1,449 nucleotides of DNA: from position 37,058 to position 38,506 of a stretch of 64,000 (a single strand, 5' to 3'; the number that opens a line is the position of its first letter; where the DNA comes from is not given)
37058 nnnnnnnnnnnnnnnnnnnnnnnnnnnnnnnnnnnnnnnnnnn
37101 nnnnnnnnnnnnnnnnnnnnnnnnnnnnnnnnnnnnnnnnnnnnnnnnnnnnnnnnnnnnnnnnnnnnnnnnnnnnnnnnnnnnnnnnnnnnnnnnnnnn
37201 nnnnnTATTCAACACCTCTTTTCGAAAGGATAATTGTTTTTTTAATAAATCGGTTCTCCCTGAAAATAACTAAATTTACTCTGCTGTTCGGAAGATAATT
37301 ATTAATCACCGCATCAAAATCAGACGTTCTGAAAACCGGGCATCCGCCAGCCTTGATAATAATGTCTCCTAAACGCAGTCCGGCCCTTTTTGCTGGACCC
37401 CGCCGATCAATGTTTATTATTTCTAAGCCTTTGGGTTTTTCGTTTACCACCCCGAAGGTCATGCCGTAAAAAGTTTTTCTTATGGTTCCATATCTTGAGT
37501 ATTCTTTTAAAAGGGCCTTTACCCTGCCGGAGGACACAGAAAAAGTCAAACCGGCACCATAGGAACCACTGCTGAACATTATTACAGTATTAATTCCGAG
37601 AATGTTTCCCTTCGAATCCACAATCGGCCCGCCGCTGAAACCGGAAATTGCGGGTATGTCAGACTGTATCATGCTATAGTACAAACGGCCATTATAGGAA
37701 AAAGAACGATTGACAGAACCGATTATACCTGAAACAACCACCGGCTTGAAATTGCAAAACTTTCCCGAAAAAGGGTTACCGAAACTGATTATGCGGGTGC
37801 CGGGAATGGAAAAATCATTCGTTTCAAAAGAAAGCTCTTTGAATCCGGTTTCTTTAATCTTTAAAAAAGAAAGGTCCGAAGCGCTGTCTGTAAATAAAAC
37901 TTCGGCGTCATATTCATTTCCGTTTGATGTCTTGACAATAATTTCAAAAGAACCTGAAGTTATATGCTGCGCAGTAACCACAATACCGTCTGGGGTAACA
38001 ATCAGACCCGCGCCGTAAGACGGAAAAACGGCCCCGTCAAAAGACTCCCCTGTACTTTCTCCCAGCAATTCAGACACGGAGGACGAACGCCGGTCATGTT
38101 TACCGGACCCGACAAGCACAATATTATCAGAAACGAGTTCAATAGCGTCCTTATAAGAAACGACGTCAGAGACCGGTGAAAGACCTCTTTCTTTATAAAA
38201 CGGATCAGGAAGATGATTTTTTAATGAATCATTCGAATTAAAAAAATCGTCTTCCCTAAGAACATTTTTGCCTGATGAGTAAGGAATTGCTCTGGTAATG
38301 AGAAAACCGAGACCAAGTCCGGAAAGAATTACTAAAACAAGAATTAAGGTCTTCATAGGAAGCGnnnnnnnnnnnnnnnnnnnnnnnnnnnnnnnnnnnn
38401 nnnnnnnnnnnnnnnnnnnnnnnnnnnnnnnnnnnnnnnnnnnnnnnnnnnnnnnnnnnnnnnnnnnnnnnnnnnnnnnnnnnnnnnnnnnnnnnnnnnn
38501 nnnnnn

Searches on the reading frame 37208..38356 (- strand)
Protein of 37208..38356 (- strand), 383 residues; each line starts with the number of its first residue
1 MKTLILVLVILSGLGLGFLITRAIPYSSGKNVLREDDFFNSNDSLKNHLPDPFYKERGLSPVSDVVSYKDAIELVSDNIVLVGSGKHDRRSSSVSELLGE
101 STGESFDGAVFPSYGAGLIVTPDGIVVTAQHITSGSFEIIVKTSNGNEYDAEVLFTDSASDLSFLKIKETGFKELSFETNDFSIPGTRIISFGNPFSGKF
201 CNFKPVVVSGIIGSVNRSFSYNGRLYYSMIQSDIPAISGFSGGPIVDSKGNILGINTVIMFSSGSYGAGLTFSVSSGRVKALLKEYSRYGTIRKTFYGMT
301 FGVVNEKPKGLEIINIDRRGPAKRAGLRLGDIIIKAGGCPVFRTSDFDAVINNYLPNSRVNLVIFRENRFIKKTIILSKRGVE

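Call 18: search_protein_families(library=pfam, proteins=[window:37208-38356:-], max_evalue=0.001)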
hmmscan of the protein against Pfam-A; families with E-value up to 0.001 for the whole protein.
window:37208-38356:- (383 aa): 5 families
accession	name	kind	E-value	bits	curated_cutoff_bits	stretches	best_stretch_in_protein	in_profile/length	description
PF13365.12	Trypsin_2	-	1.3e-22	81.5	27.6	1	115-255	1-144/144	Trypsin-like peptidase domain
PF13180.12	PDZ_2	-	6.2e-10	39.7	27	1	303-369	7-72/80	PDZ domain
PF17820.7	PDZ_6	-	5e-06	26.6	27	1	315-362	4-50/54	PDZ domain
PF00595.29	PDZ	-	6.6e-06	26.9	23.2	1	295-364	10-80/81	PDZ domain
PF00089.32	Trypsin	-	3.1e-05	24.3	20.6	1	116-261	28-199/220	Trypsin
